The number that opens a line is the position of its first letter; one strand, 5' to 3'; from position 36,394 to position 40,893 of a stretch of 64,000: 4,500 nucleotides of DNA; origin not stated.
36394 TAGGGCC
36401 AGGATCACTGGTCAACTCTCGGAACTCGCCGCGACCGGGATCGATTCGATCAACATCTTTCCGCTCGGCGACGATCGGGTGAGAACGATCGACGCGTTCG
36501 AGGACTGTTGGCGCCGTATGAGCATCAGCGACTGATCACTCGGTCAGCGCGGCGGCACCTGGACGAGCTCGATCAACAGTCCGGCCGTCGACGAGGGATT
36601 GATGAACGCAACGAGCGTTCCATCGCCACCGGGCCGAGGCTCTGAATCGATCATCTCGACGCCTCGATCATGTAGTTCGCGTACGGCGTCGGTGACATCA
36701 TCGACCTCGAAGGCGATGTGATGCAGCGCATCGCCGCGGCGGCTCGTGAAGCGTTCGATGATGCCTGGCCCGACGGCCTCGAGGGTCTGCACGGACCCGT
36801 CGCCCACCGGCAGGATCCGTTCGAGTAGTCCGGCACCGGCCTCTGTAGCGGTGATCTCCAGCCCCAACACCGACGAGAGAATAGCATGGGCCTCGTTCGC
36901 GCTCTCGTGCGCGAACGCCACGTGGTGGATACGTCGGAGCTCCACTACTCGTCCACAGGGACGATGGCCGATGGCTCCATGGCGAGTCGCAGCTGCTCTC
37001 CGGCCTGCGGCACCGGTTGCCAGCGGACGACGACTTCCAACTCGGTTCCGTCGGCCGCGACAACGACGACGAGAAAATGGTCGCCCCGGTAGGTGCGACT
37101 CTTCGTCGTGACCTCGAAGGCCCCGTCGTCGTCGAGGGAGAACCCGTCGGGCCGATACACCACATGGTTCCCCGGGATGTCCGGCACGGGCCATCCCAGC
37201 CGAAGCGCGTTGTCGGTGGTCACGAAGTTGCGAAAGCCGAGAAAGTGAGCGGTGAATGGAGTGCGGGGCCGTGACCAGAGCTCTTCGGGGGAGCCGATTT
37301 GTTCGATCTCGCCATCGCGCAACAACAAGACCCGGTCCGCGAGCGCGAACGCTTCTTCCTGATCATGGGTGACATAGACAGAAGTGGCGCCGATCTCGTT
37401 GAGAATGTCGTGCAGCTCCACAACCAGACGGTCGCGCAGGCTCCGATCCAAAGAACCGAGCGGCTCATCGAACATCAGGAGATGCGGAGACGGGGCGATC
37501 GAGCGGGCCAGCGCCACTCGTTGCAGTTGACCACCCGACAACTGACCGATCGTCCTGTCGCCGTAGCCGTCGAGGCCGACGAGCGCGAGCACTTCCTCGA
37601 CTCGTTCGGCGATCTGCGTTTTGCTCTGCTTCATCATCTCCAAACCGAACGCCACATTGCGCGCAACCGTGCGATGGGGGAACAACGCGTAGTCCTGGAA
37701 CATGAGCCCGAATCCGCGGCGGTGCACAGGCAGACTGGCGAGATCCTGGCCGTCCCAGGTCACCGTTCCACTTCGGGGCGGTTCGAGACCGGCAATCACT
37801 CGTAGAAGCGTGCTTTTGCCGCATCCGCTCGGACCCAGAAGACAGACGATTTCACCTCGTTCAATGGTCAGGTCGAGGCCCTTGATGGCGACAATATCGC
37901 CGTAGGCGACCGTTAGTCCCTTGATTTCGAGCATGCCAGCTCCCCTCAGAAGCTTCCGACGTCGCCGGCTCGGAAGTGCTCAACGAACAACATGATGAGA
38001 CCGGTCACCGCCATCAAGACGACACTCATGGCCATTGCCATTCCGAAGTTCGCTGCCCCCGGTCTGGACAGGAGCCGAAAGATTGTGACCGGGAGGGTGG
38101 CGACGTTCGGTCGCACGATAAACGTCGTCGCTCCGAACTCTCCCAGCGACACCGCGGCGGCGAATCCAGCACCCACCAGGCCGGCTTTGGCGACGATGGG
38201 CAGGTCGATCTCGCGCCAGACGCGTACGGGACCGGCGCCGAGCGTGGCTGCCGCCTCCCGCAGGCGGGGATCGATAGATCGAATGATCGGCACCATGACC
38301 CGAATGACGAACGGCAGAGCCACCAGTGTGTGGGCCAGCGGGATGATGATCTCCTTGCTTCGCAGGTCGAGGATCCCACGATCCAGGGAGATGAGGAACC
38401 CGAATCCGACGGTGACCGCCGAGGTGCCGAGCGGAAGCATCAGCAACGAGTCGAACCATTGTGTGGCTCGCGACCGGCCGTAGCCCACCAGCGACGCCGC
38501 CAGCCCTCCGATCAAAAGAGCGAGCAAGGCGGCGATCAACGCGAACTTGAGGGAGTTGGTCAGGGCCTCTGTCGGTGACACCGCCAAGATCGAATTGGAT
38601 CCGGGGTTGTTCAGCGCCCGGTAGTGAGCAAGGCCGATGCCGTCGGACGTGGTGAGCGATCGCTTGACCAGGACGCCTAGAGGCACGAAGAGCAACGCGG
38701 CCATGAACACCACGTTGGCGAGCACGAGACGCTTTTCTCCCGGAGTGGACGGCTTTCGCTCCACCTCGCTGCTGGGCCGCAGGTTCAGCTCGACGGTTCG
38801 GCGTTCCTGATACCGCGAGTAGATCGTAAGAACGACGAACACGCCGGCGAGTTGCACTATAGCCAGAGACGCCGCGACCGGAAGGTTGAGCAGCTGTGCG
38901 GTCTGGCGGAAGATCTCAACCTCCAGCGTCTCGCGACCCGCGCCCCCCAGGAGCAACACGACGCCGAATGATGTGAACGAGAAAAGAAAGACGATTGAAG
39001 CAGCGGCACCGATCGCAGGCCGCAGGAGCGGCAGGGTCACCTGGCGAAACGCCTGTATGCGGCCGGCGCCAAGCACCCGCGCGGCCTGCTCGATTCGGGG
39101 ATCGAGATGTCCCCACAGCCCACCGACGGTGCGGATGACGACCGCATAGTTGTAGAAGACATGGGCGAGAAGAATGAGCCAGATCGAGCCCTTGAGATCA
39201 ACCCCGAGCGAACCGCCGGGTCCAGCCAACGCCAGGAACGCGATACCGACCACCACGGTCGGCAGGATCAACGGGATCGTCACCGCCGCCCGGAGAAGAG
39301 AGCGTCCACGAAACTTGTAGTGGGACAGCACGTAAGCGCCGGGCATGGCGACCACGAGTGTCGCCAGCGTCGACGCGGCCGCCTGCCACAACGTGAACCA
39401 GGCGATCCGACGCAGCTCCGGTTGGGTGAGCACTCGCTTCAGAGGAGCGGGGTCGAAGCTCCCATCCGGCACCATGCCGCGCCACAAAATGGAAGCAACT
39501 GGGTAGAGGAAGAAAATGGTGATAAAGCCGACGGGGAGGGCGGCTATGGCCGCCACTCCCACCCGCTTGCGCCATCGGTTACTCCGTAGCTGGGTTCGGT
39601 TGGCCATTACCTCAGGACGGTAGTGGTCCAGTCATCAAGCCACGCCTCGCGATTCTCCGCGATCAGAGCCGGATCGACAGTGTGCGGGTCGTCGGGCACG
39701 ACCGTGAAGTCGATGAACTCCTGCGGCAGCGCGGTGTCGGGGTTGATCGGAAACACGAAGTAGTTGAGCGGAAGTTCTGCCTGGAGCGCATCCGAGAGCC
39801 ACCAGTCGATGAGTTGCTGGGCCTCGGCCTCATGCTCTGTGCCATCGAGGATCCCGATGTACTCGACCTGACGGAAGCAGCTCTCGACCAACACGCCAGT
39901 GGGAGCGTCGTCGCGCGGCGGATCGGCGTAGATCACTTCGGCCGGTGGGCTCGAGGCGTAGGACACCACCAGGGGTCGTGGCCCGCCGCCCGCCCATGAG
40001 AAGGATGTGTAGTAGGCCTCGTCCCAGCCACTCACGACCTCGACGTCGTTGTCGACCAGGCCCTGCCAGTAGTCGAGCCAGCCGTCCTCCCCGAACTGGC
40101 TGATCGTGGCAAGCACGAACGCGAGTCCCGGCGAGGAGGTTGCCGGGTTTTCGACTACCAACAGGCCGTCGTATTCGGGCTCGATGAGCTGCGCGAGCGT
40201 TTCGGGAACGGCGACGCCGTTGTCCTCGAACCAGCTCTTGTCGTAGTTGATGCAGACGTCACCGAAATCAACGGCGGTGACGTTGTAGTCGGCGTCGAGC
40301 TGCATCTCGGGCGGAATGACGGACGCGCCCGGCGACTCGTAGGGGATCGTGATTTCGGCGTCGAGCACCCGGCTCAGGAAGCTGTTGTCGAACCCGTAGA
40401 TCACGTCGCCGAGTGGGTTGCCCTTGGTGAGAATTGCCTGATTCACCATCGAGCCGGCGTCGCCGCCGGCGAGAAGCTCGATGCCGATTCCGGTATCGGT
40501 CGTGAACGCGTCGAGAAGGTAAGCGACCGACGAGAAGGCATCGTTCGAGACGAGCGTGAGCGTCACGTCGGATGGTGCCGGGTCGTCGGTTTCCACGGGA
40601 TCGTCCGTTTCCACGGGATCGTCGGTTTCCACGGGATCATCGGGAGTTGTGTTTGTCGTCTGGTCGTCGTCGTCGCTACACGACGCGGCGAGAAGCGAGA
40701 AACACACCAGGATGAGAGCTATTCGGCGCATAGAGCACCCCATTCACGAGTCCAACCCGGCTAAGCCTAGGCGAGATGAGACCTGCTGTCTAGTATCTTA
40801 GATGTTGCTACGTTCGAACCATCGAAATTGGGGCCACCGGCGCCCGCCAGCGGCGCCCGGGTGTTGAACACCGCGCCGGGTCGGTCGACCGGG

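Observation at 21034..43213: The same A/T-rich palindrome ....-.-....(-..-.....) sits in every promoter gap between 19.5 and 43.2 kb, suggesting one regulon of about 23 kb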

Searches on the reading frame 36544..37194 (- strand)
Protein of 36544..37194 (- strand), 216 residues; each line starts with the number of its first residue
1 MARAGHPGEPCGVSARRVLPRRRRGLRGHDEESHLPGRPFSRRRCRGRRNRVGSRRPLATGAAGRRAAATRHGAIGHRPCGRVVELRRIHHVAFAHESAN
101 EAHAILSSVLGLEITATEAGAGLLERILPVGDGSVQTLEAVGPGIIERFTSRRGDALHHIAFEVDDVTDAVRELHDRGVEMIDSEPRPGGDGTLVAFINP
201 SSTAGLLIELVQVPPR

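Call 11: search_protein_families(library=pfam, proteins=[window:36544-37194:-], max_evalue=0.00001)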
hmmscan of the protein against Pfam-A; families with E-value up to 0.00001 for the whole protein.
window:36544-37194:- (216 aa): 2 families
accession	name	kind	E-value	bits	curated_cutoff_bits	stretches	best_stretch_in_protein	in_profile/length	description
PF13669.12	Glyoxalase_4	-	1.1e-14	55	27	1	90-197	1-109/109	Glyoxalase/Bleomycin resistance protein/Dioxygenase superfamily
PF00903.31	Glyoxalase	-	2.8e-08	34.6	20.6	1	88-209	1-120/121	Glyoxalase/Bleomycin resistance protein/Dioxygenase superfamily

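Call 41: search_protein_families(library=ncbifam, proteins=[window:36544-37194:-], max_evalue=1e-10)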
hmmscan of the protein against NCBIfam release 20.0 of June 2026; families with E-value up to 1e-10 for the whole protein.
window:36544-37194:- (216 aa): 1 family
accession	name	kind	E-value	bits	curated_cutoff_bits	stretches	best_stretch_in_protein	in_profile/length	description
TIGR03081.1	metmalonyl_epim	equivalog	1.2e-25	90.5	114.95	1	88-212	1-129/129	methylmalonyl-CoA epimerase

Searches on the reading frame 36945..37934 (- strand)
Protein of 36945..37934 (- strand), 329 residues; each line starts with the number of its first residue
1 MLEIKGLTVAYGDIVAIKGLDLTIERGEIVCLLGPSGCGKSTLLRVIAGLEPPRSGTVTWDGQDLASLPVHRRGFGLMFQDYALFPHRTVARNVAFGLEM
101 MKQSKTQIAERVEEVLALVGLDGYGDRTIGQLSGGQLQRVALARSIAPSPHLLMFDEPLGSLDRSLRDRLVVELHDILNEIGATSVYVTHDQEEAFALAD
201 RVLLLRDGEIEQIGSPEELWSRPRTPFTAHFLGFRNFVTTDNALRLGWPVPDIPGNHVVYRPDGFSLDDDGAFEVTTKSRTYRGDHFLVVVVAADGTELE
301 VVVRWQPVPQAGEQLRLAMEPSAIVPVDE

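Call 11: search_protein_families(library=pfam, proteins=[window:36945-37934:-], max_evalue=0.00001)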
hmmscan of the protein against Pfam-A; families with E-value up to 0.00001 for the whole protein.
window:36945-37934:- (329 aa): 2 families
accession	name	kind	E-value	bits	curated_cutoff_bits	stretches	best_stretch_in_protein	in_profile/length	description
PF00005.33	ABC_tran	-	3.5e-36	125.2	25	1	18-159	2-136/137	ABC transporter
PF08402.16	TOBE_2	-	1.4e-07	32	21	1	261-325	4-74/76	TOBE domain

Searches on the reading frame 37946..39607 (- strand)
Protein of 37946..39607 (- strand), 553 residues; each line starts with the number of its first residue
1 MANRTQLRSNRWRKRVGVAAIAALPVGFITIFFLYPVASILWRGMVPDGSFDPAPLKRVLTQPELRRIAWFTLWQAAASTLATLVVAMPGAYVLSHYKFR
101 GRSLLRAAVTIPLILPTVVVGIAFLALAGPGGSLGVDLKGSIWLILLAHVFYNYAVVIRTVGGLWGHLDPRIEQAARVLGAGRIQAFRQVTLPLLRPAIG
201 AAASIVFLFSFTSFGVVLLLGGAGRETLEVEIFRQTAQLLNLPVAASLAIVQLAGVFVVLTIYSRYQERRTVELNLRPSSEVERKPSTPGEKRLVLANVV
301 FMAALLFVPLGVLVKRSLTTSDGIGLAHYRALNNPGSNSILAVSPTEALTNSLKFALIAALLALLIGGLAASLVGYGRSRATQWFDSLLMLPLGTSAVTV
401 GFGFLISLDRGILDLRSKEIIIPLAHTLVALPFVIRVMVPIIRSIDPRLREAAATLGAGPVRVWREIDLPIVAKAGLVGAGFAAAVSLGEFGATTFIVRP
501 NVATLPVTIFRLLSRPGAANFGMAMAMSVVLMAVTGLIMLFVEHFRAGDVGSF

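Call 11: search_protein_families(library=pfam, proteins=[window:37946-39607:-], max_evalue=0.00001)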
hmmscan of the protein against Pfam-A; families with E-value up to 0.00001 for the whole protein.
window:37946-39607:- (553 aa): 1 family
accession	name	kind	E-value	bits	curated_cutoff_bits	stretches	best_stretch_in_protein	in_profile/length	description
PF00528.27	BPD_transp_1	-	1.5e-15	57.8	26.4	1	91-270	5-181/184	Binding-protein-dependent transport system inner membrane component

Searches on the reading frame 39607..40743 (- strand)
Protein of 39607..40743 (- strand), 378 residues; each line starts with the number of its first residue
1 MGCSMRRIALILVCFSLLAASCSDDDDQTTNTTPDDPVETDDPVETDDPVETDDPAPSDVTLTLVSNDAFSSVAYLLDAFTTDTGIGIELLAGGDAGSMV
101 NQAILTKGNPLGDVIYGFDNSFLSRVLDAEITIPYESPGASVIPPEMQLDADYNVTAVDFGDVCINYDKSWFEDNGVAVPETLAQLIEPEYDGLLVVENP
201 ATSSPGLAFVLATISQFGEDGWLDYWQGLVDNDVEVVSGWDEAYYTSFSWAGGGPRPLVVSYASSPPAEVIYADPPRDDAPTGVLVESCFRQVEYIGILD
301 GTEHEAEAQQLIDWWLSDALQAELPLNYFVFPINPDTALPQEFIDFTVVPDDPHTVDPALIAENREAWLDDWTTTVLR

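Call 11: search_protein_families(library=pfam, proteins=[window:39607-40743:-], max_evalue=0.00001)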
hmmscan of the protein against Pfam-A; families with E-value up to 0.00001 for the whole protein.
window:39607-40743:- (378 aa): 3 families
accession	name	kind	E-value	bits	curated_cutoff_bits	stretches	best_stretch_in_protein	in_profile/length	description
PF13343.11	SBP_bac_6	-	2.1e-20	73.7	24.6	1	109-335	1-221/245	Bacterial extracellular solute-binding protein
PF01547.30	SBP_bac_1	-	2.1e-09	38.2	26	1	70-321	7-306/307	Bacterial extracellular solute-binding protein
PF13416.11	SBP_bac_8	-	6.8e-09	36.3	27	1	76-343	2-271/279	Bacterial extracellular solute-binding protein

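Call 41: search_protein_families(library=ncbifam, proteins=[window:39607-40743:-], max_evalue=1e-10)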
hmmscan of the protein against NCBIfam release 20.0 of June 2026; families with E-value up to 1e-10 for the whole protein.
window:39607-40743:- (378 aa): 5 families
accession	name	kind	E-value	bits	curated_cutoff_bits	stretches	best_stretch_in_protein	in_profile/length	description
TIGR01254.1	sfuA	subfamily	2.8e-65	220.6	93.4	1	61-372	4-306/306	thiamine ABC transporter substrate-binding protein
TIGR01276.1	thiB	equivalog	7.8e-22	77.9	317.15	1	79-377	39-323/324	thiamine ABC transporter substrate binding subunit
NF011620.1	PRK15046.1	equivalog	1.8e-16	59.8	310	1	61-234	26-193/334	2-aminoethylphosphonate ABC transporter substrate-binding protein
TIGR03227.1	PhnS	equivalog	2.3e-16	59.6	395.3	1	76-233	52-202/360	2-aminoethylphosphonate ABC transporter substrate-binding protein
TIGR03261.1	phnS2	equivalog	8.3e-16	58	392.75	1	94-373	56-326/334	putative 2-aminoethylphosphonate ABC transporter substrate-binding protein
